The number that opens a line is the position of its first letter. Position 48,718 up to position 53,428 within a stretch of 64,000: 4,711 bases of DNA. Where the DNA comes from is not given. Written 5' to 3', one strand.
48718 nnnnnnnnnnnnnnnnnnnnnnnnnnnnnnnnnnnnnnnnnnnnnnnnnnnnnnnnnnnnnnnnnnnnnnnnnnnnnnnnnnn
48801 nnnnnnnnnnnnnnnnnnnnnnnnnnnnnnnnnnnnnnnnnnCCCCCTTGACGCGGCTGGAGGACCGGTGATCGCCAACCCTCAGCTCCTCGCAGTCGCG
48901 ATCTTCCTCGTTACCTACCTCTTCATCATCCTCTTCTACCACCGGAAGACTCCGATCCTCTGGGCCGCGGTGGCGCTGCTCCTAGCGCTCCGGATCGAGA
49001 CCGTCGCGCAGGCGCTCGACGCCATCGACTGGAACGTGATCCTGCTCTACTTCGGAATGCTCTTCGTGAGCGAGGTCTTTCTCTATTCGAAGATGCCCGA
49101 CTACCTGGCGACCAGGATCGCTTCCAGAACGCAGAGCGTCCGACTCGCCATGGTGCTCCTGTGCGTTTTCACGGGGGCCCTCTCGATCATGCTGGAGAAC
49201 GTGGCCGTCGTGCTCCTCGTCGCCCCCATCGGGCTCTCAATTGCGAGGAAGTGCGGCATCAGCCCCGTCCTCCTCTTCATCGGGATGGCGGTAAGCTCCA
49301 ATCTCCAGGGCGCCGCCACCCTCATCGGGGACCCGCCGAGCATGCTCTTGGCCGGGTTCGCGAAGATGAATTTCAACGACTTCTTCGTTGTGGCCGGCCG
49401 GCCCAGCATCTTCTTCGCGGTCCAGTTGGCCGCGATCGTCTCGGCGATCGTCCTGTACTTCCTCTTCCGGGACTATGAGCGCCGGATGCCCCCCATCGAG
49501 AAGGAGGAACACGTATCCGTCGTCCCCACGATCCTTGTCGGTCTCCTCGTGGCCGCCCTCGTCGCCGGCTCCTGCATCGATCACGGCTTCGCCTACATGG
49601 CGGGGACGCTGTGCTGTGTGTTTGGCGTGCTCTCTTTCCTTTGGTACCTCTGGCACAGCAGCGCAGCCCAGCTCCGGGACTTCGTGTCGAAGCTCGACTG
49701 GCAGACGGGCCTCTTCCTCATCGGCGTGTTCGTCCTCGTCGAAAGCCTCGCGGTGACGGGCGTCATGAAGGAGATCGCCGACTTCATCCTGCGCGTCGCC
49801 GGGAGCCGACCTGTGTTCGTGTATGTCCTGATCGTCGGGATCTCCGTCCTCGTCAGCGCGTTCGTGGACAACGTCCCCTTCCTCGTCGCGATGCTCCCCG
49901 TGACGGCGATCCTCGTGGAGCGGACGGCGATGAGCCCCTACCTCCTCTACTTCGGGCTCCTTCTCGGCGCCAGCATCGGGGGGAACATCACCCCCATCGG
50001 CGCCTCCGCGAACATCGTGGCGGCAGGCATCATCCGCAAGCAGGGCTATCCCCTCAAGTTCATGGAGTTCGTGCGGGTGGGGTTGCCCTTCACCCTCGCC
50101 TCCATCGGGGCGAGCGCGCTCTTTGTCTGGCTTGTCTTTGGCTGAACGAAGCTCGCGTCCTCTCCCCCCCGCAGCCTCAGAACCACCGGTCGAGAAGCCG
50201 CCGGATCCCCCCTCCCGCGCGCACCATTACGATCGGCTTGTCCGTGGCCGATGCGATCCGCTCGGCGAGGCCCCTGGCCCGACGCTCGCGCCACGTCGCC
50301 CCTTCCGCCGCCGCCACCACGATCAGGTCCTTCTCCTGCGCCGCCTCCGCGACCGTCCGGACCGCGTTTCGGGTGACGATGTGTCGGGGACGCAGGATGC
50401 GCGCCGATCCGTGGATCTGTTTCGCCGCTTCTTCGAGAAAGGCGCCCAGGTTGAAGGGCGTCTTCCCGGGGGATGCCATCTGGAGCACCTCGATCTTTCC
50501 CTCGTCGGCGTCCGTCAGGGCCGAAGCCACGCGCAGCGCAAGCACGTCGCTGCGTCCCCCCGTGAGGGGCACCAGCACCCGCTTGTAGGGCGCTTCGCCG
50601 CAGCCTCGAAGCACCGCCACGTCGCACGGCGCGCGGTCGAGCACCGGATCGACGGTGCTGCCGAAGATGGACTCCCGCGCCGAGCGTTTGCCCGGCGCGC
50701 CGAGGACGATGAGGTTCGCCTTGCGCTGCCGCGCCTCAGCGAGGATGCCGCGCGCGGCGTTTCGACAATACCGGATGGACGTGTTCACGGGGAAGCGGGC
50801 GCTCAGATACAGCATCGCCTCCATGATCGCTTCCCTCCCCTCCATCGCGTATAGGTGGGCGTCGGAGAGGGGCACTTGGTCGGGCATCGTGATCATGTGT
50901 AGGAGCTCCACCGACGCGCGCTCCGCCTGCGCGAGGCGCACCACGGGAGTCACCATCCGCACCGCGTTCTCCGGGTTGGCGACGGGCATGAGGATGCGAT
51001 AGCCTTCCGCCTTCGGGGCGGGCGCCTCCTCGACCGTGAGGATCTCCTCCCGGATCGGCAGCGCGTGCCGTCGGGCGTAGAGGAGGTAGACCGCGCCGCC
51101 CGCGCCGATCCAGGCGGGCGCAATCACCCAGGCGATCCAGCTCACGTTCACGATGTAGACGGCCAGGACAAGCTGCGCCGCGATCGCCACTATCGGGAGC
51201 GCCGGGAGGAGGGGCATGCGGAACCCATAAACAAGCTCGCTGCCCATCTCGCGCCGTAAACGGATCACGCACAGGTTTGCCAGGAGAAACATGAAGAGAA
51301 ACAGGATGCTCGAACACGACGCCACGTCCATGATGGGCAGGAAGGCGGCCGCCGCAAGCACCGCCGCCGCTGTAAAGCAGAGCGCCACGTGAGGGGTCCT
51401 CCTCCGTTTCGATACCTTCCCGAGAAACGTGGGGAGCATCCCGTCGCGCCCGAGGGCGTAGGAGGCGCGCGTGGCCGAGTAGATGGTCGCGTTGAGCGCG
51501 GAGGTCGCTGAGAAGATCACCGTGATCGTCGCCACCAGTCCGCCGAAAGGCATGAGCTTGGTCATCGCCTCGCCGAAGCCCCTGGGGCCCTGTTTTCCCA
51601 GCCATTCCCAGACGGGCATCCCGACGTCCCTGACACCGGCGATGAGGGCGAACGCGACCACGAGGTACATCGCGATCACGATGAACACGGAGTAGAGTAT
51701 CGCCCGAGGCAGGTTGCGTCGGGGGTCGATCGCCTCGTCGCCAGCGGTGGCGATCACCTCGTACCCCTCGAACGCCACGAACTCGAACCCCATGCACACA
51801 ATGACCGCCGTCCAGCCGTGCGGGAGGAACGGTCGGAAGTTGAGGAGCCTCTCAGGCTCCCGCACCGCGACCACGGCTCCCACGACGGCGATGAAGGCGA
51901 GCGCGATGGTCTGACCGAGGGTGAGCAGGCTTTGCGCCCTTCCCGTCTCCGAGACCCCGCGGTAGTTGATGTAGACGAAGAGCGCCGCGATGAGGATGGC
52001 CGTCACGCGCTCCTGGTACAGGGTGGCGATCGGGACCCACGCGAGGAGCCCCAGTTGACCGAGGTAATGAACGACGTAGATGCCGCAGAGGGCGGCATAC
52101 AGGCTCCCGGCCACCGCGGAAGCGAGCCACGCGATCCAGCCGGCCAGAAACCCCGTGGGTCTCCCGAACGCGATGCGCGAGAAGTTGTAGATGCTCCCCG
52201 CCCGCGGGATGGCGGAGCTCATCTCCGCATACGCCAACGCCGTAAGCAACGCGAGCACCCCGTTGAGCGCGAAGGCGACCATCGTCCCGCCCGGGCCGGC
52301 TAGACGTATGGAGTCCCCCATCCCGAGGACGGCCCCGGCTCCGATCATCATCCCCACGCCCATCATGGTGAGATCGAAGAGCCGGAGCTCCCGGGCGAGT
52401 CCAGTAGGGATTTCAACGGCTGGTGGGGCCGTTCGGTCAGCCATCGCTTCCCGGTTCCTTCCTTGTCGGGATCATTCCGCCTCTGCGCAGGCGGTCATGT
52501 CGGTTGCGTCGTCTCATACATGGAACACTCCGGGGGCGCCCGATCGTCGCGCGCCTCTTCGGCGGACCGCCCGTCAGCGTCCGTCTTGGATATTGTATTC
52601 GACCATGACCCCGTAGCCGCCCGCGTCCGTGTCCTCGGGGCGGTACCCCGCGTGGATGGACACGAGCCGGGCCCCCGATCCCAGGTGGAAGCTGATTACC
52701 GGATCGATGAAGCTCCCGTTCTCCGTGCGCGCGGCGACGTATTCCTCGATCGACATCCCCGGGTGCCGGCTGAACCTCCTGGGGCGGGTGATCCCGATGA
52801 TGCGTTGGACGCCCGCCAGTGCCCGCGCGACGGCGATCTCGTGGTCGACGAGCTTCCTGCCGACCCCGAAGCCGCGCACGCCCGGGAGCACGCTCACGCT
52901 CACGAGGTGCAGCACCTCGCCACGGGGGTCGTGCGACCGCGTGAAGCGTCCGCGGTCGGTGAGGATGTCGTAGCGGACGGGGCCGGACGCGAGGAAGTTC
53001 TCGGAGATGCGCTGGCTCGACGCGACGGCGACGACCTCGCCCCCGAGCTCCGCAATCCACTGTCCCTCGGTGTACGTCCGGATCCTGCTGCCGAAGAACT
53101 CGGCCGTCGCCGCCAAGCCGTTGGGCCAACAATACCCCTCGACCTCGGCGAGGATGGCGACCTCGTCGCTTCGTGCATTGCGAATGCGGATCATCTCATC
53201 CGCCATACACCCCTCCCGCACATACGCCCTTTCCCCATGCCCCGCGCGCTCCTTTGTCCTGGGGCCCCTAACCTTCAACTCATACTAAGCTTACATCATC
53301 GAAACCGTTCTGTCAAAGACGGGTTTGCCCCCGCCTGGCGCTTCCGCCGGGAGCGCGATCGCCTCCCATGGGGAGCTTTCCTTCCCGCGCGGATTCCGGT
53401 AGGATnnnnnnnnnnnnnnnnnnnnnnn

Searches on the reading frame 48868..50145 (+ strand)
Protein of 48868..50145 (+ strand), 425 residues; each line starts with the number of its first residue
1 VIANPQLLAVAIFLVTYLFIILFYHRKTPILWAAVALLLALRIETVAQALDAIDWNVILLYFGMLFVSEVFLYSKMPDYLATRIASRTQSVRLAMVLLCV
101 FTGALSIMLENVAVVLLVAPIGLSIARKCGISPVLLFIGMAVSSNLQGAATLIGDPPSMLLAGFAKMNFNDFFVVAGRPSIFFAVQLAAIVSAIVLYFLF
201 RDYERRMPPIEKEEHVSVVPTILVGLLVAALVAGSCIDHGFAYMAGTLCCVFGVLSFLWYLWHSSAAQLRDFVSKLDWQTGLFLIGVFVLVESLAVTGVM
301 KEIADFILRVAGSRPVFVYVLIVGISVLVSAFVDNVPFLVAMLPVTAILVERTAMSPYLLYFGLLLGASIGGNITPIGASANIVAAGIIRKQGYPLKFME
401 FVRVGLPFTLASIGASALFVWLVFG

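Call 61: search_protein_families(library=pfam, proteins=[window:48868-50145:+], max_evalue=0.00001)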
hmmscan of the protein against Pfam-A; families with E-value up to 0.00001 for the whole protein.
window:48868-50145:+ (425 aa): 2 families
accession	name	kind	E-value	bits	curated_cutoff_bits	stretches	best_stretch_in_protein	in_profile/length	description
PF03600.22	CitMHS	-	1.1e-57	196.1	31.9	2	21-249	2-228/336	Citrate transporter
PF00939.25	Na_sulph_symp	-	3.1e-10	40.1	27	0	274-416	318-458/472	Sodium:sulfate symporter transmembrane region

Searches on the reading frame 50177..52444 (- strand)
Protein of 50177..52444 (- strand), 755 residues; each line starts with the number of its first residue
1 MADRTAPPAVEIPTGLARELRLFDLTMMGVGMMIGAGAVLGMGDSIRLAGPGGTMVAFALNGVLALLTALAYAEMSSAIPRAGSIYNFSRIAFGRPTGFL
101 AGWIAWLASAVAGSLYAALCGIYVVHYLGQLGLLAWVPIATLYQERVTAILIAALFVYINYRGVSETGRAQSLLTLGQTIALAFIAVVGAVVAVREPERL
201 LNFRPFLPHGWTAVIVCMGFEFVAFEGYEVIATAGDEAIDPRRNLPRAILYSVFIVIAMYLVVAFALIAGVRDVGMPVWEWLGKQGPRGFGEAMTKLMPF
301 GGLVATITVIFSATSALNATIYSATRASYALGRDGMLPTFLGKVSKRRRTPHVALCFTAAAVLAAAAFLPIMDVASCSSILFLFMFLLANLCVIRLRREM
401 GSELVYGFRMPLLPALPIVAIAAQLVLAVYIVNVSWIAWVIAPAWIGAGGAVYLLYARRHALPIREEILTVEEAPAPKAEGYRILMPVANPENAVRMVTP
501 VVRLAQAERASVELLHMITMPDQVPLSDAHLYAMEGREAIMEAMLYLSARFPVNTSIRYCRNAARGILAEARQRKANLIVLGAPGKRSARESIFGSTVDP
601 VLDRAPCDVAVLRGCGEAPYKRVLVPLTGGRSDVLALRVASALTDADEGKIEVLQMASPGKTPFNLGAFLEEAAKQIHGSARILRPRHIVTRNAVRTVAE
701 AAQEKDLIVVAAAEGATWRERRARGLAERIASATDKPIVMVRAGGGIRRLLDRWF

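Call 61: search_protein_families(library=pfam, proteins=[window:50177-52444:-], max_evalue=0.00001)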
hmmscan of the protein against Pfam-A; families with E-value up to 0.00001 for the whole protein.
window:50177-52444:- (755 aa): 4 families
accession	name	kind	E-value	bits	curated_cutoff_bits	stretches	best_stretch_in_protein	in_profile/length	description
PF13520.12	AA_permease_2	-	1.5e-49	169.5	27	1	20-433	1-403/427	Amino acid permease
PF00324.27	AA_permease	-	4.2e-47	161.3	24.6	1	25-430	2-419/470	Amino acid permease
PF00582.32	Usp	-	1.8e-20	74.4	24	1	483-613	4-141/141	Universal stress protein family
PF13906.12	AA_permease_C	-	2.1e-06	28.2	27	1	408-460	1-50/51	C-terminus of AA_permease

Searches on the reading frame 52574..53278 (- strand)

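Call 61: search_protein_families(library=pfam, proteins=[window:52574-53278:-], max_evalue=0.00001)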
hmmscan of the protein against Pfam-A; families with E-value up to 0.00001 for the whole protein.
window:52574-53278:- (234 aa): 1 family
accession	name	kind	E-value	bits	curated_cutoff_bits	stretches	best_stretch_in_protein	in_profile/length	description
PF00583.31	Acetyltransf_1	-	1.2e-07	32.4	20.7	1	66-161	28-98/116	Acetyltransferase (GNAT) family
